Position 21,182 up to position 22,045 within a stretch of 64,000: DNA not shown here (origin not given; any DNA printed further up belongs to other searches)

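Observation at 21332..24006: T4 Pnkp/Rnl1-type RNA repair pathway encoded as three separate genes (kinase - ligase - [two micro-ORFs] - HAD phosphatase)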

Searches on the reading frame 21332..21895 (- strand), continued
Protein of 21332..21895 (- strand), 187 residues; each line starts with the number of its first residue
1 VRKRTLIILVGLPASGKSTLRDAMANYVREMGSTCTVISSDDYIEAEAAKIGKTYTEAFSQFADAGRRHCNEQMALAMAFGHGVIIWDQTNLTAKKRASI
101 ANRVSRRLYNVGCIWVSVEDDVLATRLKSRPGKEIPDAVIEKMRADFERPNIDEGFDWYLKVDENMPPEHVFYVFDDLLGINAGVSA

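Call 21: search_solved_structures(query=A1, max_evalue=0.1, show_alignments=5)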
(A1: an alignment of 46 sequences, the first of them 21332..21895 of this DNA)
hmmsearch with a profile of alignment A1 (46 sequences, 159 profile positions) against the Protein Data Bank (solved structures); distinct sequences matched with E-value up to 0.1: 73 (the best 60 are shown).
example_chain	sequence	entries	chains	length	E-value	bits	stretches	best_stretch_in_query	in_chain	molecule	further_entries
3adb_A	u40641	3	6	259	5.7e-13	52.2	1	3-151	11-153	L-seryl-tRNA(Sec) kinase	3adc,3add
3a4l_A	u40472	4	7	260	1.1e-12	51.3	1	5-151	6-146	L-seryl-tRNA(Sec) kinase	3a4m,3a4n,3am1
3u7g_A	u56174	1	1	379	1e-11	48.2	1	64-156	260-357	Bifunctional polynucleotide phosphatase/kinase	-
3u7e_B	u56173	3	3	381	1e-11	48.1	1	64-156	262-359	Bifunctional polynucleotide phosphatase/kinase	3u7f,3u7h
1yj5_A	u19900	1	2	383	1e-11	48.1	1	64-156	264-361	5' polynucleotide kinase-3' phosphatase catalytic domain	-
3zvn_A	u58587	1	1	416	1.3e-11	47.8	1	64-156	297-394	BIFUNCTIONAL POLYNUCLEOTIDE PHOSPHATASE/KINASE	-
3zvl_A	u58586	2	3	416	1.3e-11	47.8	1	64-156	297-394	BIFUNCTIONAL POLYNUCLEOTIDE PHOSPHATASE/KINASE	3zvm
9d8a_A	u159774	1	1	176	2e-11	47.2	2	3-43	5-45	Rhizopus azygosporus Kinase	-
4gp7_A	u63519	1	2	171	2.1e-11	47.1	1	5-156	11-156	Metallophosphoesterase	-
1ly1_A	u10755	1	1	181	2.3e-11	47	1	2-141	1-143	polynucleotide kinase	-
4gp6_A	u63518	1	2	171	6e-11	45.6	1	5-156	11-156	Metallophosphoesterase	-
4jst_A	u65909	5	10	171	7.8e-11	45.3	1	5-156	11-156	Metallophosphoesterase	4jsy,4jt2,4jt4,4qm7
1ltq_A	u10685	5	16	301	8.5e-11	45.2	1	2-141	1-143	POLYNUCLEOTIDE KINASE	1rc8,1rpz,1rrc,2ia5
4xrp_A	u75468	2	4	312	1.8e-10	44.1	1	3-149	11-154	Pnkp1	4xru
9drz_A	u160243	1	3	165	3.3e-10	43.2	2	3-37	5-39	p-loop containing nucleoside triphosphatehydrolase protein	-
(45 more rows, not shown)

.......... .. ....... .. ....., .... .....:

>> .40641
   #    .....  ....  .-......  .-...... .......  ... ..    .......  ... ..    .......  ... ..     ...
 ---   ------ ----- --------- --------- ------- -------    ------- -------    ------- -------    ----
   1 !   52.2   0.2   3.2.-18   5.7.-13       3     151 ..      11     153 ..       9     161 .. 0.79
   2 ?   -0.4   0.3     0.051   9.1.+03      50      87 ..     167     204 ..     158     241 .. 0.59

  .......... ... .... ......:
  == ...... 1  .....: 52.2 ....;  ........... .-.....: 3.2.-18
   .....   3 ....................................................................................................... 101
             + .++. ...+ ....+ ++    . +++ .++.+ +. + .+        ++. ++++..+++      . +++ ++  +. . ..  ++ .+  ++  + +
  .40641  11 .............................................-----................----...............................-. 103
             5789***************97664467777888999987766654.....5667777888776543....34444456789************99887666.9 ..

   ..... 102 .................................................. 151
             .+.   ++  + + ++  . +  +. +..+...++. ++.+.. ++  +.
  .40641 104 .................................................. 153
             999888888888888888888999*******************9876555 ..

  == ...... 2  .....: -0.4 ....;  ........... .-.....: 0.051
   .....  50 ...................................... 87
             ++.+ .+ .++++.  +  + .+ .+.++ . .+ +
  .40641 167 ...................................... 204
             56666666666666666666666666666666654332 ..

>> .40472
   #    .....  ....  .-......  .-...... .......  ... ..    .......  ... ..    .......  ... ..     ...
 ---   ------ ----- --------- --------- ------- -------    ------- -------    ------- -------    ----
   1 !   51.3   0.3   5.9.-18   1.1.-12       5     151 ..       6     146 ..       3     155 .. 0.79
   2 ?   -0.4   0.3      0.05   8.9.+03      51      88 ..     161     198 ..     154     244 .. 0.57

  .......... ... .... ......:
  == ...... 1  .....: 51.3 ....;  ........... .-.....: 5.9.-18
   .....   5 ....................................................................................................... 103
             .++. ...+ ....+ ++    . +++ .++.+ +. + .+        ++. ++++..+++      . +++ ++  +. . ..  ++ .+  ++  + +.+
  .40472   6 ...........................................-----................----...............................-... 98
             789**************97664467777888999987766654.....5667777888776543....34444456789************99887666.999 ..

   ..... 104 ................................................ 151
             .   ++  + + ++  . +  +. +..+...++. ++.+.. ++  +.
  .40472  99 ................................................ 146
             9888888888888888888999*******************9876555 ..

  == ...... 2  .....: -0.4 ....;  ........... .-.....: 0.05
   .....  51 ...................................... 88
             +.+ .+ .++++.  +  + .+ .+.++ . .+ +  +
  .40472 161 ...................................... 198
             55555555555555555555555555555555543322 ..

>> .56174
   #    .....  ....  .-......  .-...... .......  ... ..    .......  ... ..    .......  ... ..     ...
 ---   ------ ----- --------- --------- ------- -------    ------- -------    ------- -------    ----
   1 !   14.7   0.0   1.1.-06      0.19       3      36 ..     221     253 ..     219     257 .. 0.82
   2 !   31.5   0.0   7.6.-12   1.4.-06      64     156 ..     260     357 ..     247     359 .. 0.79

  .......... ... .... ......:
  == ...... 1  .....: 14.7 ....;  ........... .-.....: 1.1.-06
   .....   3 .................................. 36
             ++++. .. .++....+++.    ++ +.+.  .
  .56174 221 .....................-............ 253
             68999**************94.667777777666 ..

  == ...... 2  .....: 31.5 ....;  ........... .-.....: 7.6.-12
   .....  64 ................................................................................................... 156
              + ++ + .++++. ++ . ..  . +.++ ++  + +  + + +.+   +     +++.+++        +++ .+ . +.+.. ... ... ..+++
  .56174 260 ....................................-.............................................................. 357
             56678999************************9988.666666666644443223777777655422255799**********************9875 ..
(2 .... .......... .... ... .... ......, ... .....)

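Call 32: predict_structure(alignment_id=A1)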
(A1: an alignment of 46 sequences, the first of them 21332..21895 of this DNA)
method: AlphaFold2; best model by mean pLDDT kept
length: 187 residues; sequences in the alignment: 46
mean_pLDDT: 92.3   pTM: 0.88
mean pLDDT of the five models: 92.3, 91.9, 91.8, 91.2, 90.8
residues with pLDDT >= 90: 154; 70-90: 26; 50-70: 3; < 50: 4
segments of 3 or more residues with pLDDT < 50: 184-187
pLDDT, mean of each block of 10 residues (from residue 1): 90 95 94 95 97 95 96 97 95 95 94 96 94 89 95 96 90 85 53
secondary structure, 60 per line:
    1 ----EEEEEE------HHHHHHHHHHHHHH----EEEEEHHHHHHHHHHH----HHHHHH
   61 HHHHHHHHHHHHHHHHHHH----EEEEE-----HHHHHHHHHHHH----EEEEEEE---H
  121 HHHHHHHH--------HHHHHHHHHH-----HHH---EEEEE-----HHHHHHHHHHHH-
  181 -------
elements in order: E5-10 H17-30 E35-39 H40-50 H55-79 E84-88 H94-105 E110-116 H120-128 H137-146 E158-162 H168-179

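Call 36: fold_search(model_id=the predicted structure, library=pdb)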
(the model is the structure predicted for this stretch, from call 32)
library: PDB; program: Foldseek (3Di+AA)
matches with E <= 10: 1756; with E <= 0.001: 444
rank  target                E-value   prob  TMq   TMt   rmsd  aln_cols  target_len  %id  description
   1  5ajv                  1.8e-09  1.00  0.62  0.29   8.1       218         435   18  Human PFKFB3 in complex with an indole inhibitor 1 (released 2015-04-22)
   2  3qpw                  2.5e-09  1.00  0.62  0.30   6.7       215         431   19  PFKFB3 in complex with Aluminum Tetrafluoride (released 2012-02-08)
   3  5ak0                  3.7e-09  1.00  0.62  0.29   6.6       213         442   18  Human PFKFB3 in complex with an indole inhibitor 6 (released 2015-04-22)
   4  3qpu                  3.7e-09  1.00  0.59  0.28   7.1       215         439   17  PFKFB3 in complex with PPi (released 2012-02-08)
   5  3adb_A                4.2e-09  1.00  0.73  0.56   2.8       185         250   22  Crystal structure of O-phosphoseryl-tRNA kinase complexed with selenocysteine tRNA and AMPPNP (crystal type 1) (released 2010-07-28)
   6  2rhm_C                4.5e-09  1.00  0.75  0.74   3.6       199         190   20  Crystal structure of a putative kinase (caur_3907) from chloroflexus aurantiacus j-10-fl at 1.70 A resolution (released 2007-11-20)
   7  9d8a                  6.2e-09  1.00  0.62  0.67   4.6       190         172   22  Structure of Rhizopus azygosporus Kinase in complex with GDP and MG (released 2024-09-11)
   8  6etj                  6.7e-09  1.00  0.62  0.29   4.9       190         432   22  HUMAN PFKFB3 IN COMPLEX WITH KAN0438241 (released 2018-11-07)
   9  3add_A                7.1e-09  1.00  0.76  0.58   7.2       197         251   21  Crystal structure of O-phosphoseryl-tRNA kinase complexed with selenocysteine tRNA and AMPPNP (crystal type 3) (released 2010-07-28)
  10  5htk_B                8.6e-09  1.00  0.68  0.33   5.5       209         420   20  Human Heart 6-Phosphofructo-2-Kinase/Fructose-2,6-Bisphosphatase (PFKFB2) (released 2016-11-16)
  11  3adb_B                1.3e-08  1.00  0.75  0.58   9.1       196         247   20  Crystal structure of O-phosphoseryl-tRNA kinase complexed with selenocysteine tRNA and AMPPNP (crystal type 1) (released 2010-07-28)
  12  2dwp                  1.3e-08  1.00  0.60  0.29   5.4       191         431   21  A pseudo substrate complex of 6-phosphofructo-2-kinase of PFKFB (released 2007-07-03)
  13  6iby                  1.3e-08  1.00  0.61  0.30   6.3       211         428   18  Human PFKFB3 in complex with a N-Aryl 6-Aminoquinoxaline inhibitor 6 (released 2019-01-23)
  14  3a4l_B                1.4e-08  1.00  0.75  0.61   2.9       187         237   22  Crystal structure of archaeal O-phosphoseryl-tRNA(Sec) kinase (released 2009-10-20)
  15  5htk_A                1.4e-08  1.00  0.66  0.32   6.4       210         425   18  Human Heart 6-Phosphofructo-2-Kinase/Fructose-2,6-Bisphosphatase (PFKFB2) (released 2016-11-16)
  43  9drz_A                1.3e-07  1.00  0.61  0.69   5.4       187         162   19  Structure of Lichtheimia corymbifera Kinase in complex with GDP and MG (released 2024-10-16)
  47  9drz_C                2.0e-07  1.00  0.63  0.72   4.2       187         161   17  Structure of Lichtheimia corymbifera Kinase in complex with GDP and MG (released 2024-10-16)
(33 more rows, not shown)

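Call 40: get_annotated_region(hit=H41, flank=5000)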
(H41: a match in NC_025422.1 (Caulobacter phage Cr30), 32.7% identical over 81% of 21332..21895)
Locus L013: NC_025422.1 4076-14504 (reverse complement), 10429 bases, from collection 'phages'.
description: Caulobacter phage Cr30, complete genome.
organism: Caulobacter phage Cr30 (NCBI taxid 1357714)
taxonomy: Viruses; Duplodnaviria; Heunggongvirae; Uroviricota; Caudoviricetes
host: Caulobacter crescentus CB15; source: pond water; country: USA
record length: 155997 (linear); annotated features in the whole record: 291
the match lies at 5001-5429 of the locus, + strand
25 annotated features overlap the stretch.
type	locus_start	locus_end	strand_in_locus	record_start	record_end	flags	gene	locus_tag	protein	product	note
CDS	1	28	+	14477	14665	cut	-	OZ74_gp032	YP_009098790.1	hypothetical protein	-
CDS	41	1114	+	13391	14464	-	-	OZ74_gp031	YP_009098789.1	RNA ligase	-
CDS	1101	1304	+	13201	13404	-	-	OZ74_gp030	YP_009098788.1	hypothetical protein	-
CDS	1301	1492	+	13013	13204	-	-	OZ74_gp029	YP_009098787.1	hypothetical protein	-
CDS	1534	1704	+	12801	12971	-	-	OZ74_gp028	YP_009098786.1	hypothetical protein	-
CDS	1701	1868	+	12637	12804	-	-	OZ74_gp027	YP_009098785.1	hypothetical protein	-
CDS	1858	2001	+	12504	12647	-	-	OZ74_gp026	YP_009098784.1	hypothetical protein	-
CDS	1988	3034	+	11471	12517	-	-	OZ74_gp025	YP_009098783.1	dehydrogenase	-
CDS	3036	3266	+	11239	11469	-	-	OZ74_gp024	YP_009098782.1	hypothetical protein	-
CDS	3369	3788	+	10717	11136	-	-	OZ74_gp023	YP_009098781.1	hypothetical protein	-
CDS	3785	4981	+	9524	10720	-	-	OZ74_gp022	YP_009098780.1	RNA ligase and tail fiber protein attachment catalyst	-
CDS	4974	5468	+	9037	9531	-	-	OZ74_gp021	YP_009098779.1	ATPase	-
CDS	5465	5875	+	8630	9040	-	-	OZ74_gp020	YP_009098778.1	hypothetical protein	-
CDS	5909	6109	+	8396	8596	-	-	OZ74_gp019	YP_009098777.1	hypothetical protein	-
CDS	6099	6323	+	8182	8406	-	-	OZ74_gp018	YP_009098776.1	hypothetical protein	-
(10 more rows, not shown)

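Call 41: get_annotated_region(hit=H43, flank=5000)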
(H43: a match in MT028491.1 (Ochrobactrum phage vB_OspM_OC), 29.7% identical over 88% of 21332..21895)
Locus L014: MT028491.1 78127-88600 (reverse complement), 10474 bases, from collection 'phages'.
description: Ochrobactrum phage vB_OspM_OC, complete genome.
organism: Ochrobactrum phage vB_OspM_OC (NCBI taxid 2712956)
taxonomy: Viruses; Duplodnaviria; Heunggongvirae; Uroviricota; Caudoviricetes; Kyanoviridae
host: Ochrobactrum sp. POC9; source: sewage; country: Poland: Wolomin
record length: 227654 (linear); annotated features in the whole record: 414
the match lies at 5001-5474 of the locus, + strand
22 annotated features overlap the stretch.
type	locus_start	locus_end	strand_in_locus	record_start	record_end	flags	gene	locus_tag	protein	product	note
CDS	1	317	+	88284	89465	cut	-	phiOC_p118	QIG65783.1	putative DNA replication protein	-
CDS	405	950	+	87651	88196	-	-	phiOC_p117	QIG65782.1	HD superfamily hydrolase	-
CDS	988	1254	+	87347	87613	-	-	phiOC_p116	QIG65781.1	hypothetical protein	-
CDS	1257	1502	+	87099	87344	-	-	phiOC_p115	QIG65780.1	hypothetical protein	-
CDS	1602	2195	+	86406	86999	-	-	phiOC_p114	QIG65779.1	hypothetical protein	-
CDS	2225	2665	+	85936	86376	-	-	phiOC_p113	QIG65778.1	putative sugar kinase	-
CDS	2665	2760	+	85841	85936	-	-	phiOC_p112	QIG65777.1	hypothetical protein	-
CDS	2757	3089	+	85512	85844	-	-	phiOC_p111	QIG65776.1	hypothetical protein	-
CDS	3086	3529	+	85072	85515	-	-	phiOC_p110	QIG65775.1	polynucleotide kinase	T4-like polynucleotide kinase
CDS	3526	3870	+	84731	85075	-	-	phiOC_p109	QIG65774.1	putative response regulator protein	-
CDS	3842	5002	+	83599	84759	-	-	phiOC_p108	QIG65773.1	RNA ligase 1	T4-like RNA ligase 1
CDS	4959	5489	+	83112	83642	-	-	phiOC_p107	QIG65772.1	polinucleotide kinase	-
CDS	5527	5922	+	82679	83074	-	-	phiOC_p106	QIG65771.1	hypothetical protein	-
CDS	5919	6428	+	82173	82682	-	-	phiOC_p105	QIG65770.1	metallophosphatase domain-containing protein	-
CDS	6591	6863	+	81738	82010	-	-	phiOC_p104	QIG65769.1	hypothetical protein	-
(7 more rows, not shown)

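Call 42: get_annotated_region(hit=H38, flank=5000)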
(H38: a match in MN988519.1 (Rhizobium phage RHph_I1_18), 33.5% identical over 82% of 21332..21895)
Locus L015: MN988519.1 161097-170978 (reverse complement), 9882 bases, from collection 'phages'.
description: Rhizobium phage RHph_I1_18, complete genome.
organism: Rhizobium phage RHph_I1_18 (NCBI taxid 2509726)
taxonomy: Viruses; Duplodnaviria; Heunggongvirae; Uroviricota; Caudoviricetes
host: Rhizobium phaseoli I1_18; source: agricultural lands; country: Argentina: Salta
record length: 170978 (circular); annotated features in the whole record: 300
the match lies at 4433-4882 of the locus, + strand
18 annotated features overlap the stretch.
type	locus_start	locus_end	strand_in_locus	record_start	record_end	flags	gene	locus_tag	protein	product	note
CDS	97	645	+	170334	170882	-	-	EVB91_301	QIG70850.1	hypothetical protein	-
CDS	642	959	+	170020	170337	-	-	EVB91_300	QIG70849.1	hypothetical protein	-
CDS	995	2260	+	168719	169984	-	-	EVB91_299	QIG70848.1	CCA-tRNA nucleotidyltransferase protein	GO_function: GO:0003723 - RNA binding; GO_function: GO:0004810 - tRNA adenylyltransferase activity; GO_function: ...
CDS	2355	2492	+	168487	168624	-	-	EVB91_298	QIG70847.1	DUF1127 domain-containing protein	-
CDS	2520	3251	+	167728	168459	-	-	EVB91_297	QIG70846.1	putative tRNA-His guanylyltransferase protein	GO_function: GO:0000287 - magnesium ion binding; GO_function: GO:0008193 - tRNA guanylyltransferase activity; ...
CDS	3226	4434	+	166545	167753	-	-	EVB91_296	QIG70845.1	RNA ligase A protein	-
CDS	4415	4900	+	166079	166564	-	-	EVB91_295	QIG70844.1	putative polynucleotide kinase protein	-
CDS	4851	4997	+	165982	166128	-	-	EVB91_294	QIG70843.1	hypothetical protein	-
CDS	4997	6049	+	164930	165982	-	-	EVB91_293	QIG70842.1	hypothetical protein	-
CDS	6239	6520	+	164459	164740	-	-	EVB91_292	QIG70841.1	hypothetical protein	-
CDS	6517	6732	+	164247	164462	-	-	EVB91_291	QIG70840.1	hypothetical protein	-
tRNA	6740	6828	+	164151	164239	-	-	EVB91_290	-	tRNA-Lys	tRNA-Lys(ttt)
tRNA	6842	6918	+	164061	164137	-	-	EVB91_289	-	tRNA-Gln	tRNA-Gln(ttg)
CDS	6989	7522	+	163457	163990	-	-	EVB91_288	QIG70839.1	hypothetical protein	-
CDS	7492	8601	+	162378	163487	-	-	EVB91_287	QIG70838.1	ATP-dependent DNA ligase protein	GO_function: GO:0003910 - DNA ligase (ATP) activity; GO_function: GO:0005524 - ATP binding; GO_process: GO:0006281 - ...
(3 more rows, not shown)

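Call 68: search_protein_families(library=padloc, proteins=[window:21332-21895:-], max_evalue=0.01)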
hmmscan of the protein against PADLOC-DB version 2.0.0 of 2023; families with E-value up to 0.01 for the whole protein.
window:21332-21895:- (187 aa): 3 families
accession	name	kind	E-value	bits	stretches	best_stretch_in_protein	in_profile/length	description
PDLC02911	VakA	-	0.00025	19.6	1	6-157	4-139/163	-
PDLC01515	Csx3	-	0.0006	17.5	1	3-34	5-36/183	"CAS-I,CAS-III; associated"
PDLC02422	PprDinG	-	0.0046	13.2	1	9-38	198-227/930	-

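Call 69: search_protein_families(library=ncbifam, proteins=[window:21332-21895:-], max_evalue=0.001)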
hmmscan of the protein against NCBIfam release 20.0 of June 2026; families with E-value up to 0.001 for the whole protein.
window:21332-21895:- (187 aa): 6 families
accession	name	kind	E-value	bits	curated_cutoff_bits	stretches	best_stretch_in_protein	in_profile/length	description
TIGR03574.1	selen_PSTK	equivalog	1.4e-11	44.3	290.5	1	6-157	1-142/249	L-seryl-tRNA(Sec) kinase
TIGR03575.1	selen_PSTK_euk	equivalog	6.8e-07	28.9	382.35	1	6-56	1-52/340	L-seryl-tRNA(Sec) kinase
NF006746.0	PRK09270.1-5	subfamily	4.5e-06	25.7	250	1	2-43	19-60/210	nucleoside/nucleotide kinase family protein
TIGR00455.1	apsK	equivalog_domain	0.00014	21.6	138.7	0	4-42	18-56/184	adenylyl-sulfate kinase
TIGR01313.1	therm_gnt_kin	subfamily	0.00034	20.4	113.75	0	8-166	2-149/164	gluconokinase, GntK/IdnK-type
TIGR04075.1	bacter_Pnkp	equivalog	0.00044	18.5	750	1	4-149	8-139/851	polynucleotide kinase-phosphatase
